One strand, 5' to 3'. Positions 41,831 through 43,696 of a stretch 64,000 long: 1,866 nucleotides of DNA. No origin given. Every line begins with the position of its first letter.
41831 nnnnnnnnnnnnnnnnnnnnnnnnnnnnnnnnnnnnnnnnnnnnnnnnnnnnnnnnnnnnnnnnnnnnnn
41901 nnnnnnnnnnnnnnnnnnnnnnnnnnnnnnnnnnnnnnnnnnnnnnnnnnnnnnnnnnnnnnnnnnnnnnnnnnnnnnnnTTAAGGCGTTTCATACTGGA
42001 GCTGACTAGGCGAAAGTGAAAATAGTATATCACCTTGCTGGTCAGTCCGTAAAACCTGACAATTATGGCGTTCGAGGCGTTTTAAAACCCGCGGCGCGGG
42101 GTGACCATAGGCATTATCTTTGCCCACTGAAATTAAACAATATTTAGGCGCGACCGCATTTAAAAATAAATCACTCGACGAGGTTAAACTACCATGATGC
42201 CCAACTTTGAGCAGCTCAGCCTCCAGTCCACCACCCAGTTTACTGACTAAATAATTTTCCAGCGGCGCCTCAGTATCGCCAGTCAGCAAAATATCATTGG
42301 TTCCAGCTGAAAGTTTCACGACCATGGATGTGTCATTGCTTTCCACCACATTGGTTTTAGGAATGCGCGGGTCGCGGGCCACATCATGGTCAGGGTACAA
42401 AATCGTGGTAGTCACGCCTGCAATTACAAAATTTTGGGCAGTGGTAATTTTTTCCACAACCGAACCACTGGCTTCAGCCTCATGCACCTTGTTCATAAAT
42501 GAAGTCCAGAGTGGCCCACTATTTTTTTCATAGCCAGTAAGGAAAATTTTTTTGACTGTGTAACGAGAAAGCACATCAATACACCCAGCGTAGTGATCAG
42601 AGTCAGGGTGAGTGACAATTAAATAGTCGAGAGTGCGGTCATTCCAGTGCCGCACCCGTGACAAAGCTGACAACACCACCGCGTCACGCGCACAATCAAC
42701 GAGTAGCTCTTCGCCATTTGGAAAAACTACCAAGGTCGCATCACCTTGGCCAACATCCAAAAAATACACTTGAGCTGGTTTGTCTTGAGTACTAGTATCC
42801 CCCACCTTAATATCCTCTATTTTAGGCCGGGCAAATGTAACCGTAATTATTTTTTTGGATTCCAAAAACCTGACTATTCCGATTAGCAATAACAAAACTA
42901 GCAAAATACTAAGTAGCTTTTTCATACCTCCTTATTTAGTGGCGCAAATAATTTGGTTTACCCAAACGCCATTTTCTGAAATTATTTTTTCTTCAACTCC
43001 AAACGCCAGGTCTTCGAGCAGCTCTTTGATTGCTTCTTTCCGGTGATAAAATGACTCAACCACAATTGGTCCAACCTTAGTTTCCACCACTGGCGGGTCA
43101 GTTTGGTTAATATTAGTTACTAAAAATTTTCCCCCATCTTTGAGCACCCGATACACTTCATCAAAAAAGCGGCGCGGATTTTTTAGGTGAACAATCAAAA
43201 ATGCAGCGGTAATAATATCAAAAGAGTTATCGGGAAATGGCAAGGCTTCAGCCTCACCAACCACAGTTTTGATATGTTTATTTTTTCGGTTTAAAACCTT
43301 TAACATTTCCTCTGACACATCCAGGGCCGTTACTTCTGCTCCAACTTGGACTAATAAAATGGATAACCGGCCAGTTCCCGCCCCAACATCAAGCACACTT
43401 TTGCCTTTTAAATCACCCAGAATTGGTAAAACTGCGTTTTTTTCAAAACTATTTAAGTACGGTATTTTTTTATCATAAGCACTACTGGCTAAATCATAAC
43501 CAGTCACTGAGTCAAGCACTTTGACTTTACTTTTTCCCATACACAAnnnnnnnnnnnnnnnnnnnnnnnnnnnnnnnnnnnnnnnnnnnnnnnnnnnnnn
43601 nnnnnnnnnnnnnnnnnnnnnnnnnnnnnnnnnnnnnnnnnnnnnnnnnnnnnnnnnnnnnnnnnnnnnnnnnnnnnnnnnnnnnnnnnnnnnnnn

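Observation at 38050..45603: DNA-uptake island with a split ComEC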

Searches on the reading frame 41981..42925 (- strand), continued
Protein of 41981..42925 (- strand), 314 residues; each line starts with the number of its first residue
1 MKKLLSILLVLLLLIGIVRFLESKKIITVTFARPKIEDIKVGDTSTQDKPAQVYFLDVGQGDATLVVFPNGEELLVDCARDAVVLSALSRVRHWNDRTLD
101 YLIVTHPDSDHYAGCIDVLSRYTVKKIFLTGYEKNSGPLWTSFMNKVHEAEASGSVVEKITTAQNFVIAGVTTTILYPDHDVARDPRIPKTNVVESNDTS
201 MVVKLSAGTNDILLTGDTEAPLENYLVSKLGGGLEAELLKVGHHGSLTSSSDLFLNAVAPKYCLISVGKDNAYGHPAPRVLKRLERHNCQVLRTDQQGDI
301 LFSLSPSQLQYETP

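Call 48: fold_search(model_id=the predicted structure, library=pdb)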
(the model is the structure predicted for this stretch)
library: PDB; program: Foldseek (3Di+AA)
matches with E <= 10: 943; with E <= 0.001: 411
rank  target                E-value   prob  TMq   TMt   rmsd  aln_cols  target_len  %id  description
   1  9ic4                  9.0e-26  1.00  0.73  0.85   2.9       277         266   29  Crystal structure of beta-lactamase-like domain of ComEC from Moorella glycerini (released 2025-10-01)
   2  2bib                  1.2e-16  1.00  0.67  0.41   4.2       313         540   16  Crystal structure of the complete modular teichioic acid phosphorylcholine esterase Pce (CbpE) from Streptococcus pneumo (released 2005-05-09)
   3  1wra_B                1.2e-15  1.00  0.67  0.69   4.2       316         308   16  Crystal Structure of Phosphorylcholine Esterase Domain of the Virulence Factor Choline Binding Protein E from Streptoc (released 2005-05-31)
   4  1wra_A                1.5e-15  1.00  0.66  0.68   4.2       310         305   17  Crystal Structure of Phosphorylcholine Esterase Domain of the Virulence Factor Choline Binding Protein E from Streptoc (released 2005-05-31)
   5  7bz3_D                2.7e-09  1.00  0.54  0.53   5.6       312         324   11  The mutant variant of PNGM-1. H257 was substituted for alanine to study substrate binding. (released 2021-04-28)
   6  7dck_B                3.0e-09  1.00  0.54  0.68   4.4       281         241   12  Crystal structure of phosphodiesterase tw9814 (released 2021-10-27)
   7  6j4n_A                5.5e-09  1.00  0.55  0.47   5.8       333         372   10  Structure of papua new guinea MBL-1(PNGM-1) native (released 2019-02-27)
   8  7bz1_A                8.9e-09  1.00  0.55  0.48   5.8       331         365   12  The mutant variant of PNGM-1. H96 was substituted for alanine to study metal coordination. (released 2021-04-28)
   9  3x2y_A                9.4e-09  1.00  0.46  0.60   7.8       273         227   10  Crystal structure of metallo-beta-lactamase H8A from Thermotoga maritima (released 2016-02-17)
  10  7bzi_E                1.1e-08  1.00  0.55  0.49   5.8       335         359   12  The mutant variant of PNGM-1. H91 was substituted for alanine to study metal coordination. (released 2021-04-28)
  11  8gyg_A                1.1e-08  1.00  0.48  0.51   7.9       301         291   12  Purification ,Crystallization and X-ray Diffraction analysis of a novel arysulfatase from Pseudoalteromonas atlantica  (released 2023-10-18)
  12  7dck_A                1.1e-08  1.00  0.53  0.65   4.8       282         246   12  Crystal structure of phosphodiesterase tw9814 (released 2021-10-27)
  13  2p4z_B                1.1e-08  1.00  0.50  0.56   7.1       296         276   14  A Ferredoxin-like Metallo-beta-lactamase Superfamily Protein from Thermoanaerobacter tengcongensis (released 2008-03-18)
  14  5kil                  1.3e-08  1.00  0.51  0.34   5.6       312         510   10  CmlA beta-hydroxylase E377D mutant (released 2017-04-26)
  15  7bz3_A                1.3e-08  1.00  0.53  0.49   5.8       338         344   12  The mutant variant of PNGM-1. H257 was substituted for alanine to study substrate binding. (released 2021-04-28)
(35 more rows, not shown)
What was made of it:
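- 41981..42925 (-): ComEC subunit 2 (314 aa): TM anchor (residues ~2-23, homologous to ComEC TM11), a low-confidence linker (~24-49) and the beta-lactamase-like nuclease domain (50-310). Foldseek top hit 9ic4 (call 48).
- On ComEC/Rec2 DNA internalisation protein: The best fold match is 9ic4 (call 48).
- On Pce-type phosphorylcholine esterase: The fold-search E-value is 1e-16 for Pce against 9e-26 for the ComEC domain (call 48).
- Checked: The best fold match is 9ic4, the ComEC nuclease domain, at E 9e-26 and TM 0.85 (call 48).
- Its best fold match is the ComEC nuclease domain 9ic4 (call 48). Pce is the second-best fold match of the MBL model (call 48).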

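Call 52: search_protein_families(library=pfam, proteins=[L016:8569-9933:+, L024:5250-7373:+, L024:7370-8077:+, L040:2234-3424:+, L040:1084-2118:+, L065:8321-9865:+, L070:7864-9597:+, L075:8247-9827:+], max_evalue=0.001)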
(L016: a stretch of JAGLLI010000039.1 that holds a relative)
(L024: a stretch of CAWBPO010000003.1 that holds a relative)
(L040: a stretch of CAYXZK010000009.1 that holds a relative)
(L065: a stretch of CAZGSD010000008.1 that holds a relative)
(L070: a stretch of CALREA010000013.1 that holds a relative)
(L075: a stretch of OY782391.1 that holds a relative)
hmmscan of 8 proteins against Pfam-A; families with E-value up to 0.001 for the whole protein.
L016:8569-9933:+ (454 aa): 2 families
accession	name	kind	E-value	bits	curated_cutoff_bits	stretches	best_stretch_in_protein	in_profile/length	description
PF13660.11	DUF4147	-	2.3e-73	246.9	23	1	24-263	2-233/234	Domain of unknown function (DUF4147)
PF05161.18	MOFRL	-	3.1e-23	82.4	28.3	1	338-445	2-106/106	MOFRL family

L024:5250-7373:+ (707 aa): 2 families
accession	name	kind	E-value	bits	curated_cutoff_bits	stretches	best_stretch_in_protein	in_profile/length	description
PF13597.11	NRDD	-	4.3e-190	633.5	26.2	1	126-698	1-562/562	Anaerobic ribonucleoside-triphosphate reductase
PF03477.21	ATP-cone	-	1.5e-22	80.4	25.8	1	8-97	2-87/88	ATP cone domain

L024:7370-8077:+ (235 aa): 2 families
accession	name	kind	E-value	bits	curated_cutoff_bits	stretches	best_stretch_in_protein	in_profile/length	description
PF04055.27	Radical_SAM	-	2.1e-21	77.2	29.5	1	25-176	4-158/166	Radical SAM superfamily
PF13353.11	Fer4_12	-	3e-10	41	22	1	19-138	6-125/137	4Fe-4S single cluster domain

L040:2234-3424:+ (396 aa): 3 families
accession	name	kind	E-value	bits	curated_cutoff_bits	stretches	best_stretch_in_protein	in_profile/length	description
PF02568.20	ThiI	-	8.9e-71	238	20.5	1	184-378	1-195/197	Thiamine biosynthesis protein (ThiI)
PF22025.1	ThiI_fer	-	1.4e-12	48.3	25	1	19-87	2-70/72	ThiI ferredoxin-like domain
PF02926.22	THUMP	-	6.7e-10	39.7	20.6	1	112-171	18-82/84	THUMP domain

L040:1084-2118:+ (344 aa): 8 families
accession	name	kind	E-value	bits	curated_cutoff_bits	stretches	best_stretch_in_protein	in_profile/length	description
PF03054.22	tRNA_Me_trans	-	9e-61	205.5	20.6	1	8-193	1-201/202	tRNA methyl transferase HUP domain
PF20259.3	tRNA_Me_trans_M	-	1.4e-21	76.2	27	1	198-259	2-66/66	tRNA methyl transferase PRC-barrel domain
PF20258.4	tRNA_Me_trans_C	-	6.5e-21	74.9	20.6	1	267-342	2-77/77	Aminomethyltransferase beta-barrel domain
PF02540.23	NAD_synthase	-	4.6e-09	36.2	21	1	5-73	16-84/242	NAD synthase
PF00764.25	Arginosuc_synth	-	3.7e-06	27.5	27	1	9-86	1-77/162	Arginosuccinate synthase N-terminal HUP domain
PF24167.1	DUF7411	-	3.5e-05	23.9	28.7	1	10-84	3-72/194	Family of unknown function (DUF7411)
PF01507.26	PAPS_reduct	-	0.00034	21.1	22.5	1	11-180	3-156/175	Phosphoadenosine phosphosulfate reductase domain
PF06508.19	QueC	-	0.00049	20.1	22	0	9-71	1-61/210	Queuosine biosynthesis protein QueC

L065:8321-9865:+ (514 aa): 5 families
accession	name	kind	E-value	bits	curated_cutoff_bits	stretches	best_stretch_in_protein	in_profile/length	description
PF00041.27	fn3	-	1.1e-14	54.8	25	1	54-140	4-79/84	Fibronectin type III domain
PF13205.12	Big_5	-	7.3e-10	39.9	23.6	1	276-371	4-98/105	Bacterial Ig-like domain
PF16656.11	Pur_ac_phosph_N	-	8.9e-06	26.6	30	1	61-135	11-86/93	Purple acid Phosphatase, N-terminal domain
PF16389.11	DUF4998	-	8e-05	22.7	29.1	1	45-135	15-100/199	Domain of unknown function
PF19077.6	Big_13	-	0.00048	21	27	0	315-371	40-94/102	Bacterial Ig-like domain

L070:7864-9597:+ (577 aa): 5 families
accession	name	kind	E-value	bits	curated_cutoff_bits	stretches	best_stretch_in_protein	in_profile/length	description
PF00041.27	fn3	-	3.6e-18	66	25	1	53-140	2-79/84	Fibronectin type III domain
PF25059.1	FN3_DSCAM-DSCAML_C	-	2.5e-05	24.9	39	0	98-143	31-76/89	DSCAM/DSCAML C-terminal Fn3-like domain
PF25788.1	Ig_Rha78A_N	-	7.5e-05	23.4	27.4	0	66-141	17-93/105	Rha78A-like, N-terminal immunoglobulin domain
PF23608.1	Ig_ILCR1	-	0.00012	22.5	27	0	64-134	14-88/114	ILCR1 Ig-like domain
PF19077.6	Big_13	-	0.00055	20.8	27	0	494-543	48-98/102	Bacterial Ig-like domain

L075:8247-9827:+ (526 aa): 3 families
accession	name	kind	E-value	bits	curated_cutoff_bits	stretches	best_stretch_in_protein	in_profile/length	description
PF00041.27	fn3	-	1.5e-13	51.2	25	1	55-138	5-76/84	Fibronectin type III domain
PF13205.12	Big_5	-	3.8e-06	28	23.6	1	174-265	21-104/105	Bacterial Ig-like domain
PF25788.1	Ig_Rha78A_N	-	0.00024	21.8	27.4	0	68-144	20-97/105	Rha78A-like, N-terminal immunoglobulin domain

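Call 70: search_protein_families(library=pfam, proteins=[L016:11269-11871:+, L041:11270-11869:+, L062:6123-6725:+, L031:12537-13073:+, L003:13937-16012:+, L001:10893-12332:+, L062:4830-5510:+], max_evalue=0.001)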
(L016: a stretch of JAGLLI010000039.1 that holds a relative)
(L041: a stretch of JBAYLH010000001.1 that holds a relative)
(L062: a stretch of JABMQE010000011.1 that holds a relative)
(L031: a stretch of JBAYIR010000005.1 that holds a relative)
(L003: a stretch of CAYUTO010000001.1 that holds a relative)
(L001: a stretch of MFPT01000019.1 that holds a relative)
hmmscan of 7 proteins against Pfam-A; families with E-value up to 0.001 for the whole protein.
L016:11269-11871:+ (200 aa): 1 family
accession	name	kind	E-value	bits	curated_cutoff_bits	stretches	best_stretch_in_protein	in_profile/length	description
PF00334.24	NDK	-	9.7e-38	129.5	27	2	85-179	51-135/135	Nucleoside diphosphate kinase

L041:11270-11869:+ (199 aa): 1 family
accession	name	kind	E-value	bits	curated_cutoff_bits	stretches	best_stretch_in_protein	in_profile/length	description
PF00334.24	NDK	-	2.8e-36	124.8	27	2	85-184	45-134/135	Nucleoside diphosphate kinase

L062:6123-6725:+ (200 aa): 1 family
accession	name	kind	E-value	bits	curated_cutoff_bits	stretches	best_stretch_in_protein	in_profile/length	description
PF00334.24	NDK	-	2.6e-38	131.4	27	2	96-188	53-135/135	Nucleoside diphosphate kinase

L031:12537-13073:+ (178 aa): 1 family
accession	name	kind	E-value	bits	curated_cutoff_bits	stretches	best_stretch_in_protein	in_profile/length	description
PF00334.24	NDK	-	2.3e-39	134.8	27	1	15-162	1-134/135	Nucleoside diphosphate kinase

L003:13937-16012:+ (691 aa): 8 families
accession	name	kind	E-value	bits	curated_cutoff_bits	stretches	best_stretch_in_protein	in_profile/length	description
PF01653.23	DNA_ligase_aden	-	9.4e-83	278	27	1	85-333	3-253/253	NAD-dependent DNA ligase adenylation domain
PF03120.22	DNA_ligase_OB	-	1.2e-33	115.3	32.9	1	336-413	1-78/79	NAD-dependent DNA ligase OB-fold domain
PF12826.13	HHH_2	-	4.8e-22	78.3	27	1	531-589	1-59/64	Helix-hairpin-helix motif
PF14520.12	HHH_5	-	4.2e-17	62.8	27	2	536-585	5-55/57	Helix-hairpin-helix domain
PF00533.33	BRCT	-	1.8e-15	57.4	21.3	1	616-685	5-75/78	BRCA1 C Terminus (BRCT) domain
PF00633.29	HHH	-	1.2e-06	28.5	24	1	555-584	1-30/30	Helix-hairpin-helix motif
PF12738.14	PTCB-BRCT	-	1.2e-05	25.7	22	1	630-680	10-60/63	twin BRCT domain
PF22745.1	Nlig-Ia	-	4.5e-05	24.5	27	1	37-71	19-53/92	DNA ligase-like, N-terminal NAD+-binding domain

L001:10893-12332:+ (479 aa): 1 family
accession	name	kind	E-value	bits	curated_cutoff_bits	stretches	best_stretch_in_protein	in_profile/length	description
PF18884.5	TSP3_bac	-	4.6e-34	116.3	25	4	321-341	1-21/22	Bacterial TSP3 repeat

L062:4830-5510:+ (226 aa): 1 family
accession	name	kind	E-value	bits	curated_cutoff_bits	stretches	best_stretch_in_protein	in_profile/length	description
PF18895.5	T4SS_pilin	-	4.4e-08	33.5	26.6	1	66-121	18-70/71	Type IV secretion system pilin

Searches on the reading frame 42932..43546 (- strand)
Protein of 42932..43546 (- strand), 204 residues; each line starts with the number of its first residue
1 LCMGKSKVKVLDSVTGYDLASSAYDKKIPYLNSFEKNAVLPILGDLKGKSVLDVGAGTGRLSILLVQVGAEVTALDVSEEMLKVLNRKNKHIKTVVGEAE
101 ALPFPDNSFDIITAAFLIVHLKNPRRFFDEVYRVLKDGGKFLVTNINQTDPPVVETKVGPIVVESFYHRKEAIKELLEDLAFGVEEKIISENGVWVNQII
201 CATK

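Call 3: search_protein_families(library=pfam, proteins=[window:42932-43546:-], max_evalue=0.01)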
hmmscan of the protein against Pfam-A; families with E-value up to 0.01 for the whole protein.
window:42932-43546:- (204 aa): 18 families
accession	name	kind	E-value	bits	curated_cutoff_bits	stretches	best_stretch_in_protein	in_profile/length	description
PF08241.18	Methyltransf_11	-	9.8e-28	97.1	21.2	1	52-143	1-95/95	Methyltransferase domain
PF13649.12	Methyltransf_25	-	2.5e-24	86.2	27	1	51-139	1-97/97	Methyltransferase domain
PF13847.12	Methyltransf_31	-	3.1e-19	69.5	27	1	47-147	3-113/145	Methyltransferase domain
PF01209.24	Ubie_methyltran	-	4.2e-19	69.3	20.1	1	36-152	36-160/233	ubiE/COQ5 methyltransferase family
PF13489.12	Methyltransf_23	-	3.7e-18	66.2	27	1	42-157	19-124/164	Methyltransferase domain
PF08242.18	Methyltransf_12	-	3e-17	63.6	30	1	52-141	1-98/98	Methyltransferase domain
PF06325.19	PrmA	-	2.9e-07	30.7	22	1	46-148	160-263/296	Ribosomal protein L11 methyltransferase (PrmA)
PF05219.18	DREV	-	2.9e-07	30.3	26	1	45-146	92-189/265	DREV methyltransferase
PF02353.26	CMAS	-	6.8e-07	29.3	27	1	47-155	62-176/273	Mycolic acid cyclopropane synthetase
PF03848.20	TehB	-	7.4e-06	26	20.4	1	46-150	29-139/193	Tellurite resistance protein TehB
PF07021.18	MetW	-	9.7e-06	25.8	21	1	47-136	13-103/193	Methionine biosynthesis protein MetW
PF05175.20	MTS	-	4.1e-05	23.7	23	1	41-158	25-154/170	Methyltransferase small domain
PF05148.21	Methyltransf_8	-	6e-05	23.4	27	1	49-147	74-160/219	Hypothetical methyltransferase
PF08003.17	Methyltransf_9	-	0.00011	21.8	23.8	1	36-143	104-217/315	Protein of unknown function (DUF1698)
PF03141.22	Methyltransf_29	-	0.00012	21.2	23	1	45-145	115-219/506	Putative S-adenosyl-L-methionine-dependent methyltransferase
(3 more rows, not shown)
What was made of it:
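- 42932..43546 (-): Class I SAM-dependent methyltransferase (Methyltransf_11/UbiE-like) inserted between the ComEC genes. It is probably not part of the machinery. Pfam (call 3).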

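Call 6: search_protein_families(library=ncbifam, proteins=[window:42932-43546:-], max_evalue=0.01)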
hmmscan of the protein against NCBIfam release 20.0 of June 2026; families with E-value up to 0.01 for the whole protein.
window:42932-43546:- (204 aa): 69 families (the best 25 are shown)
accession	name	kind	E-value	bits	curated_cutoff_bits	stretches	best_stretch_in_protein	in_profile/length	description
TIGR01934.1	MenG_MenH_UbiE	subfamily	9.5e-24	83.9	158.35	1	39-153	31-151/223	ubiquinone/menaquinone biosynthesis methyltransferase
NF001241.0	PRK00216.1-2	equivalog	4e-21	75.7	327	1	41-150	45-154/231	demethylmenaquinone methyltransferase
NF001244.0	PRK00216.1-5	equivalog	1.6e-20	73.4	216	1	39-155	40-165/236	bifunctional demethylmenaquinone methyltransferase/2-methoxy-6-polyprenyl-1,4-benzoquinol methylase UbiE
NF045667.1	MTase_DVU1556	equivalog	7.1e-20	71.4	155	1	46-153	21-129/213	DVU_1556 family methyltransferase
TIGR02072.1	BioC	equivalog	2.8e-19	69.9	184.95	1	44-148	28-137/244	malonyl-ACP O-methyltransferase BioC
NF052510.1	methyltran_MpqE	exception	1.1e-18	67.5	335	1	42-146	41-154/234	methyl-plastoquinone biosynthesis methyltransferase MpqE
NF043040.1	corrin_prot_MT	hypoth_equivalog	1.2e-18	67.3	180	1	43-145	35-149/216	corrinoid protein-associated methyltransferase CpaM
NF001242.0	PRK00216.1-3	equivalog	1.8e-17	63.6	351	1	47-154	68-186/258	bifunctional demethylmenaquinone methyltransferase/2-methoxy-6-polyprenyl-1,4-benzoquinol methylase UbiE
NF041820.1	daptide_MTase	equivalog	1.4e-16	60.7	175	1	21-150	11-149/243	daptide-type RiPP biosynthesis methyltransferase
TIGR01983.1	UbiG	equivalog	1.5e-16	60.4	102.95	1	38-149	45-157/228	bifunctional 2-polyprenyl-6-hydroxyphenol methylase/3-demethylubiquinol 3-O-methyltransferase UbiG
NF007610.0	PRK10258.1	equivalog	2.4e-16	59.8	342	1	30-149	25-144/251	malonyl-ACP O-methyltransferase BioC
NF001243.0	PRK00216.1-4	equivalog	3.5e-16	59.3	235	1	39-150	39-158/237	demethylmenaquinone methyltransferase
NF001240.0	PRK00216.1-1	equivalog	4.1e-16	58.8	378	1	46-148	62-173/251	bifunctional demethylmenaquinone methyltransferase/2-methoxy-6-polyprenyl-1,4-benzoquinol methylase UbiE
NF045823.1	PthPhpthDimycoMt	equivalog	1.5e-15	57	300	1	45-150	64-173/256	phthiotriol/phenolphthiotriol dimycocerosates methyltransferase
TIGR02752.1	MenG_heptapren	equivalog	1.7e-15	57.2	419.85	1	46-150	44-156/231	demethylmenaquinone methyltransferase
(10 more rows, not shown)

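Call 62: search_solved_structures(query=window:42932-43546:-, max_evalue=0.00001)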
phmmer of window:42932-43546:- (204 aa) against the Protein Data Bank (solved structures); distinct sequences matched with E-value up to 0.00001: 53.
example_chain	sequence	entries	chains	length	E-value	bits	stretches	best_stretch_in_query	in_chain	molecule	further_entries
5wp5_A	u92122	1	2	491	1.6e-19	73.9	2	43-154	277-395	Phosphomethylethanolamine N-methyltransferase 2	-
5wp4_A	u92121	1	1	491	3.7e-18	69.5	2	47-182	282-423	Phosphoethanolamine N-methyltransferase 1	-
1xxl_A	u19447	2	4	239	6.4e-15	58.9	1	50-158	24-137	YcgJ protein | ycgJ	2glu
1vl5_A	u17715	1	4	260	1.3e-14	58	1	43-165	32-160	unknown conserved protein BH2331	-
1ve3_A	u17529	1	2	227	5.1e-13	52.7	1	48-155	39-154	hypothetical protein PH0226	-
2avn_A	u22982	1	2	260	8.2e-13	52.1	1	50-144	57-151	ubiquinone/menaquinone biosynthesis methyltransferase-related protein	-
8k76_A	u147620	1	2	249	3.1e-11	46.9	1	44-143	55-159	S-adenosylmethionine-dependent methyltransferase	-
4ine_A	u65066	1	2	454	3.4e-11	46.8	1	38-146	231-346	Protein PMT-2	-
6uak_A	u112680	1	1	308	3.9e-11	46.6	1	50-141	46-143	SAM dependent methyltransferase LahSB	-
3dh0_A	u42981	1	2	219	5.5e-11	46.1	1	31-140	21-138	SAM dependent methyltransferase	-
3mgg_A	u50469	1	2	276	1.4e-10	44.8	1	48-143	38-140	Methyltransferase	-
3dtn_A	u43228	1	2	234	2.4e-10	44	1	17-155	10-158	Putative Methyltransferase MM_2633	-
4krh_A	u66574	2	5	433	4.9e-10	43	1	38-152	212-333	Phosphoethanolamine N-methyltransferase 2 | Phospholethanolamine N-methyltransferase 2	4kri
3ege_A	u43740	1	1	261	8.5e-10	42.2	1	36-144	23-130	Putative methyltransferase from antibiotic biosynthesis pathway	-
1vlm_A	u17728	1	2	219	3.3e-09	40.3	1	45-146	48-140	SAM-dependent methyltransferase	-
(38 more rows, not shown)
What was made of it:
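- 42932..43546 (-): Best PDB relatives are small-molecule and phosphoethanolamine methyltransferases (call 62).
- The methyltransferase's best PDB matches are phosphoethanolamine N-methyltransferases, E 1.6e-19 (call 62).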
